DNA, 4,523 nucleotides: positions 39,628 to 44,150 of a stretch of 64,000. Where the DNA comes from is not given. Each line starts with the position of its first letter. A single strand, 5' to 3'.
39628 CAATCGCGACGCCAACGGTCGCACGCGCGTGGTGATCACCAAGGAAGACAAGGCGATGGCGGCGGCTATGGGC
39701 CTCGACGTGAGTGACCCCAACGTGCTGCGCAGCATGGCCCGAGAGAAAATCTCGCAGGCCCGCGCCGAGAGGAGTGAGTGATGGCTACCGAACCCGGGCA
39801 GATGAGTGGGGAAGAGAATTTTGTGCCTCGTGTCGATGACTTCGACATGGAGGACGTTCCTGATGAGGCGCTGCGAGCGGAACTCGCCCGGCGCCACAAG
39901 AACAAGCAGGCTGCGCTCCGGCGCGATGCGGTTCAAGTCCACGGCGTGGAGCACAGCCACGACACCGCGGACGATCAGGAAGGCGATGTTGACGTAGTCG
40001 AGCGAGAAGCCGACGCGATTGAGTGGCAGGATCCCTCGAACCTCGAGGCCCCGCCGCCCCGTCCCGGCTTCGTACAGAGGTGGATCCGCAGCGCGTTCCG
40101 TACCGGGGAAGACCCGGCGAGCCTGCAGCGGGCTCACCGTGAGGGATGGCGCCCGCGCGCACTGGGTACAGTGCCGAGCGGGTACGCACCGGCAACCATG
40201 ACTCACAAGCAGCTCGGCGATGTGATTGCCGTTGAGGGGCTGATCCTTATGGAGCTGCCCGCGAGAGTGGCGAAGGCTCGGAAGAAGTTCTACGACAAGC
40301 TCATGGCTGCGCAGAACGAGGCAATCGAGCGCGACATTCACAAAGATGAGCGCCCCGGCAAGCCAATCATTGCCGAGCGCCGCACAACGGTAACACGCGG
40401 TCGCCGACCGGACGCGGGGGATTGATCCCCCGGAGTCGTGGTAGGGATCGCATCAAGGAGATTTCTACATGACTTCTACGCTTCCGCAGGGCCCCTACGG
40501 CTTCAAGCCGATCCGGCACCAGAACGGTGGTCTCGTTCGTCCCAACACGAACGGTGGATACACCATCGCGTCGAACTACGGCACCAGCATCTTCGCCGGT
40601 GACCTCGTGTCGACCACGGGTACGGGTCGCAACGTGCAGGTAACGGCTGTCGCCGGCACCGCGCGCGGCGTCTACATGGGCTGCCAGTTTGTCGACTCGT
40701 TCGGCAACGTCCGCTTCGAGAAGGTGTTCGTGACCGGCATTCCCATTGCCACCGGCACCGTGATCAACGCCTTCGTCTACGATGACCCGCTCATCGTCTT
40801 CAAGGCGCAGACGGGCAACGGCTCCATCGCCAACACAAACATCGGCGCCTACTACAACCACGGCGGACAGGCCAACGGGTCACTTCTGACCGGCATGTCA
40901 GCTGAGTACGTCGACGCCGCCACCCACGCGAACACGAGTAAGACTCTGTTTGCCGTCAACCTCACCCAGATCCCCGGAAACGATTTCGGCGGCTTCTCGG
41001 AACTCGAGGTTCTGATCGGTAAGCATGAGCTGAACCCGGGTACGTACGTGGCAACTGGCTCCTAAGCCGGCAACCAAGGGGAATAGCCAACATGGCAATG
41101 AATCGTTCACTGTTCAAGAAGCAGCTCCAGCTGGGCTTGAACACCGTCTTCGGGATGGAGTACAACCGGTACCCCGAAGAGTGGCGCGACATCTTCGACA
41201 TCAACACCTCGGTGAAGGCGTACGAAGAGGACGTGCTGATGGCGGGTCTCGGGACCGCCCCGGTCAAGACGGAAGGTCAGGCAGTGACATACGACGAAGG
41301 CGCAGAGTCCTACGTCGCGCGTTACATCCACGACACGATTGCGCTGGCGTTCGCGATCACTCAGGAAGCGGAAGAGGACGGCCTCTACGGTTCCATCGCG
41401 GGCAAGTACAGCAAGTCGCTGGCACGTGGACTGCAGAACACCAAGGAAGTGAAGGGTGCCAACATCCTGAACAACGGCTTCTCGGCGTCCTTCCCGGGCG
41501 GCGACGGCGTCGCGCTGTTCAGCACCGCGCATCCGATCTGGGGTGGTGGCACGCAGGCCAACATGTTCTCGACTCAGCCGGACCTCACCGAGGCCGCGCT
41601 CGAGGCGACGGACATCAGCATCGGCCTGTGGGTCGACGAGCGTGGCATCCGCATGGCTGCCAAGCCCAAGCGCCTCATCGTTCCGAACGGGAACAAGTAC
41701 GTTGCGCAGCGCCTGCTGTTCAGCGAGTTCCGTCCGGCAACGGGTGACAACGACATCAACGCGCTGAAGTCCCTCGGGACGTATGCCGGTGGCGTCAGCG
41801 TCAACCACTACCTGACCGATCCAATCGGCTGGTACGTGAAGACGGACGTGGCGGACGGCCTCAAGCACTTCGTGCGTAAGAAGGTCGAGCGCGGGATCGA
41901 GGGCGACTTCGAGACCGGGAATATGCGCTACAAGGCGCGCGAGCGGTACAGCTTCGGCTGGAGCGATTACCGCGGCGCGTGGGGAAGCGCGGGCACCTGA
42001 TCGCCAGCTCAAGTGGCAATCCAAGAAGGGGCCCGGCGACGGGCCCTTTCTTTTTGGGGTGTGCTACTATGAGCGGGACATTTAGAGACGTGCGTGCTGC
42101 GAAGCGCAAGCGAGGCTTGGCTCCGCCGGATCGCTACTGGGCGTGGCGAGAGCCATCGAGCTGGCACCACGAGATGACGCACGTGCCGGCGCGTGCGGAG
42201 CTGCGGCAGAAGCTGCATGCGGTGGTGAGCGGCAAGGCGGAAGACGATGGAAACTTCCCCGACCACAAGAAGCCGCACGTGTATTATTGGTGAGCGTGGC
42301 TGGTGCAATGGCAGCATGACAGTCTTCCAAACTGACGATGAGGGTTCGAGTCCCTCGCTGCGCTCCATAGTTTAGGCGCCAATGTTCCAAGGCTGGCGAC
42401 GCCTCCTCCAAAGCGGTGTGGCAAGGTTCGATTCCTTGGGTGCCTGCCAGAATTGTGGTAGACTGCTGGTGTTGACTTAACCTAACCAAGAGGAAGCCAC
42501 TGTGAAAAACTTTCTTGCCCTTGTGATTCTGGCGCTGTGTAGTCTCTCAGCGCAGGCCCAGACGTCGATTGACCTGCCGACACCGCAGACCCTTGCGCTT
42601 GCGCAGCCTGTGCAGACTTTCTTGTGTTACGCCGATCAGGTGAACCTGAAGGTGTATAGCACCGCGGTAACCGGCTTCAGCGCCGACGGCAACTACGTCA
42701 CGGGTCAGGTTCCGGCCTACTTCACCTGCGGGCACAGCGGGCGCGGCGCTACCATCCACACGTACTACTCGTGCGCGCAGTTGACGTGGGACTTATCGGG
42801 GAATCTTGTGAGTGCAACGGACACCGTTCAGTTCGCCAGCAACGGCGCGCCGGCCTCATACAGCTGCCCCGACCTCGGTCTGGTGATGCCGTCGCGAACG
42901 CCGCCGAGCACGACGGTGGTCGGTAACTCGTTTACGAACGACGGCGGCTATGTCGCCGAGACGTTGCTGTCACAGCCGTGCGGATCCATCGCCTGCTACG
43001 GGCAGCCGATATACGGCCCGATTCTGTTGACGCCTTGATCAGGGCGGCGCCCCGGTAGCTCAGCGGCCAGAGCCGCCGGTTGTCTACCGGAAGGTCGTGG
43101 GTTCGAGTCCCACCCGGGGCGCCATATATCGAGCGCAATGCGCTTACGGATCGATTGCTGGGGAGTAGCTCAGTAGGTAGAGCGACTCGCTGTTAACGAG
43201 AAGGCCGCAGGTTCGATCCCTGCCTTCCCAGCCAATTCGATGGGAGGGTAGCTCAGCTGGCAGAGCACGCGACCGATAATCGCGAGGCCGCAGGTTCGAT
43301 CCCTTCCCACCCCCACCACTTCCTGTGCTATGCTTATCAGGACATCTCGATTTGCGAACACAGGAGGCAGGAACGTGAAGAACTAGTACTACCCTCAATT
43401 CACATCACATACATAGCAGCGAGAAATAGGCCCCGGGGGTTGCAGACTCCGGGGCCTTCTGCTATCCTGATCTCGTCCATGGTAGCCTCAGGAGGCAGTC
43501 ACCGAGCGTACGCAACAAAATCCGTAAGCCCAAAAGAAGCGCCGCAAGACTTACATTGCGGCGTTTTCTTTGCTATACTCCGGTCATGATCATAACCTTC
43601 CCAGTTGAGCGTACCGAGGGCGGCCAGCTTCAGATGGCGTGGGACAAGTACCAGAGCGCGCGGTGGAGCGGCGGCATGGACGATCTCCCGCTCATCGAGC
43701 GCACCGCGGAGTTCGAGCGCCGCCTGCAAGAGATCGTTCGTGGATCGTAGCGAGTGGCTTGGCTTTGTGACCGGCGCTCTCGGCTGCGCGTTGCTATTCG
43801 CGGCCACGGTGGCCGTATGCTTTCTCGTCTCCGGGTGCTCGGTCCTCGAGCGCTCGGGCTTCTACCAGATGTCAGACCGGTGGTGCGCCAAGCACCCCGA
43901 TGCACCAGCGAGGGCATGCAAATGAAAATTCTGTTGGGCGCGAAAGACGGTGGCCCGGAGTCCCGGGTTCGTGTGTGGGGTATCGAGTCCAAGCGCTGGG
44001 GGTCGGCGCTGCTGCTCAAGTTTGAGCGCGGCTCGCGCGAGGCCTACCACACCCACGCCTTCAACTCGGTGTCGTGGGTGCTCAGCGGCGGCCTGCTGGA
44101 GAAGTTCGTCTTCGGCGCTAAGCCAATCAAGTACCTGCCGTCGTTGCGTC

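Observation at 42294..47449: tRNA cluster linked to an RtcB RNA ligase operon, a candidate tRNA-repair counter-defence module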

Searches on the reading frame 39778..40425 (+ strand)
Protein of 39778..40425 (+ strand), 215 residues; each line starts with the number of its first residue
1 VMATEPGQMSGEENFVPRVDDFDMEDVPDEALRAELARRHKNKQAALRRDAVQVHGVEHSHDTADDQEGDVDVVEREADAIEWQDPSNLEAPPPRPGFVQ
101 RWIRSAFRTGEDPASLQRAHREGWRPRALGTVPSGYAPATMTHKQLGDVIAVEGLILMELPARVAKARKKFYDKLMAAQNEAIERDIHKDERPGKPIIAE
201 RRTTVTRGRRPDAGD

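Call 10: search_protein_families(library=phrogs, proteins=[window:39778-40425:+], max_evalue=0.001)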
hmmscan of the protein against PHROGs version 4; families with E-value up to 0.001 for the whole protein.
window:39778-40425:+ (215 aa): 1 family
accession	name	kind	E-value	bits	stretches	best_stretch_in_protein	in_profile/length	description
phrog_36003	-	unknown function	7.3e-18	66.1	1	74-208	18-151/156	-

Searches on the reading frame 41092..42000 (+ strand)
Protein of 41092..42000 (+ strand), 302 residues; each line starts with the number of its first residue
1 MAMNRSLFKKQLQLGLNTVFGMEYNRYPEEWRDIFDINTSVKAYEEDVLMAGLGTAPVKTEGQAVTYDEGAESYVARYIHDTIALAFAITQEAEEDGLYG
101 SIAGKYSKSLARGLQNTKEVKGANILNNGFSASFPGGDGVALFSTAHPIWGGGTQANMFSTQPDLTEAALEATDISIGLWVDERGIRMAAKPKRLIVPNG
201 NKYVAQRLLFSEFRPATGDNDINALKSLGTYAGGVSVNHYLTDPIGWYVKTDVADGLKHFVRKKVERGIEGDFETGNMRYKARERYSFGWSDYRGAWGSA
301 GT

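Call 10: search_protein_families(library=phrogs, proteins=[window:41092-42000:+], max_evalue=0.001)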
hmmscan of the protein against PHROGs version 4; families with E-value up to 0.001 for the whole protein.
window:41092-42000:+ (302 aa): 2 families
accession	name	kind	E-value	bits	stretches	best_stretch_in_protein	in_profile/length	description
phrog_371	-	head and packaging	3.2e-13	50.6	1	10-160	10-159/303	major head protein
phrog_4523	-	head and packaging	1.6e-08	34.7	1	138-301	486-643/644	major head and protease protein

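Call 23: find_related_loci(query=window:41092-42000:+, collection=viral_contigs, flank=10000)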
Query window:41092-42000:+ (302 aa) in viral_contigs; peptide patterns used: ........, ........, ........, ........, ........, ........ (x = any residue, [..] = any of these).
442 stretches matched a pattern; 409 encode a relative of the query (tblastn E <= 1e-3); the best 80 are kept; 80 distinct loci.
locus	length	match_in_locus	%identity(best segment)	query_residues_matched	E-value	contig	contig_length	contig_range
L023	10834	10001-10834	91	1-278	2e-175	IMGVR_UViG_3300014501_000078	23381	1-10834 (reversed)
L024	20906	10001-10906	92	1-302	0e+0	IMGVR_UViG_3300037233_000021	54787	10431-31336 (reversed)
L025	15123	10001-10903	70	1-301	5e-145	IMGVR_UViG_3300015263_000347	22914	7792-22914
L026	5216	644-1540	70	3-301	2e-145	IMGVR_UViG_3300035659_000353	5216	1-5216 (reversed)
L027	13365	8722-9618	70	3-301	5e-144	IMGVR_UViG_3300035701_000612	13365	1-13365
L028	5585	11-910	67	3-302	6e-142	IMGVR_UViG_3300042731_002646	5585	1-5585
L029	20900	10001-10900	67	3-302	8e-141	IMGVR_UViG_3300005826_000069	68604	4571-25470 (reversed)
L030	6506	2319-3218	66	3-302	5e-140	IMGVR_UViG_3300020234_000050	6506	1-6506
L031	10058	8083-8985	67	1-301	1e-139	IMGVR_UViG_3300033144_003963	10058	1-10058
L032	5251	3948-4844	67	3-301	2e-140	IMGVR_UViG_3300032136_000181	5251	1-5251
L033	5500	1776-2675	66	3-302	4e-140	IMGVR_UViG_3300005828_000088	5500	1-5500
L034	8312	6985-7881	67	3-301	3e-139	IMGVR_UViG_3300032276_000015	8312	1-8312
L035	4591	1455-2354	66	3-302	3e-140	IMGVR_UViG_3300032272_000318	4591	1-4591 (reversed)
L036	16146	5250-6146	66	3-301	3e-138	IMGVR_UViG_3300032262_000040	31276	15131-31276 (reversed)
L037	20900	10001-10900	67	3-302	1e-138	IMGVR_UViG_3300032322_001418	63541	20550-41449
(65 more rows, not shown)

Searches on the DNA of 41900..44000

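Call 12: search_rna_families(source=window, start=41900, end=44000, threshold=evalue, max_evalue=1, show_alignments=6)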
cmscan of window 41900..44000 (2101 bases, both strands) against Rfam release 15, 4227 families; matches with E-value up to 1: 6.
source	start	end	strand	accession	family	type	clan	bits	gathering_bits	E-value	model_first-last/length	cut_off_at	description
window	43159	43231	+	RF00005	tRNA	Gene; tRNA;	CL00001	67.8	29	4e-14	1-71/71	no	tRNA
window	43049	43121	+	RF00005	tRNA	Gene; tRNA;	CL00001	59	29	1.1e-11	1-71/71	no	tRNA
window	42294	42364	+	RF00005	tRNA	Gene; tRNA;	CL00001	56.4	29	5.8e-11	1-71/71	no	tRNA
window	43242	43314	+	RF00005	tRNA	Gene; tRNA;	CL00001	47.3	29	1.8e-08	1-71/71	no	tRNA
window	43049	43122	-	RF04354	Plastid-ycf2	Cis-reg;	-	24.5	65.7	0.038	1-75/75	no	Plastid-ycf2 5UTR RNA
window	43093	43183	+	RF02553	YrlA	Gene; sRNA;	-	23.6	69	0.043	27-81/114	no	Y RNA-like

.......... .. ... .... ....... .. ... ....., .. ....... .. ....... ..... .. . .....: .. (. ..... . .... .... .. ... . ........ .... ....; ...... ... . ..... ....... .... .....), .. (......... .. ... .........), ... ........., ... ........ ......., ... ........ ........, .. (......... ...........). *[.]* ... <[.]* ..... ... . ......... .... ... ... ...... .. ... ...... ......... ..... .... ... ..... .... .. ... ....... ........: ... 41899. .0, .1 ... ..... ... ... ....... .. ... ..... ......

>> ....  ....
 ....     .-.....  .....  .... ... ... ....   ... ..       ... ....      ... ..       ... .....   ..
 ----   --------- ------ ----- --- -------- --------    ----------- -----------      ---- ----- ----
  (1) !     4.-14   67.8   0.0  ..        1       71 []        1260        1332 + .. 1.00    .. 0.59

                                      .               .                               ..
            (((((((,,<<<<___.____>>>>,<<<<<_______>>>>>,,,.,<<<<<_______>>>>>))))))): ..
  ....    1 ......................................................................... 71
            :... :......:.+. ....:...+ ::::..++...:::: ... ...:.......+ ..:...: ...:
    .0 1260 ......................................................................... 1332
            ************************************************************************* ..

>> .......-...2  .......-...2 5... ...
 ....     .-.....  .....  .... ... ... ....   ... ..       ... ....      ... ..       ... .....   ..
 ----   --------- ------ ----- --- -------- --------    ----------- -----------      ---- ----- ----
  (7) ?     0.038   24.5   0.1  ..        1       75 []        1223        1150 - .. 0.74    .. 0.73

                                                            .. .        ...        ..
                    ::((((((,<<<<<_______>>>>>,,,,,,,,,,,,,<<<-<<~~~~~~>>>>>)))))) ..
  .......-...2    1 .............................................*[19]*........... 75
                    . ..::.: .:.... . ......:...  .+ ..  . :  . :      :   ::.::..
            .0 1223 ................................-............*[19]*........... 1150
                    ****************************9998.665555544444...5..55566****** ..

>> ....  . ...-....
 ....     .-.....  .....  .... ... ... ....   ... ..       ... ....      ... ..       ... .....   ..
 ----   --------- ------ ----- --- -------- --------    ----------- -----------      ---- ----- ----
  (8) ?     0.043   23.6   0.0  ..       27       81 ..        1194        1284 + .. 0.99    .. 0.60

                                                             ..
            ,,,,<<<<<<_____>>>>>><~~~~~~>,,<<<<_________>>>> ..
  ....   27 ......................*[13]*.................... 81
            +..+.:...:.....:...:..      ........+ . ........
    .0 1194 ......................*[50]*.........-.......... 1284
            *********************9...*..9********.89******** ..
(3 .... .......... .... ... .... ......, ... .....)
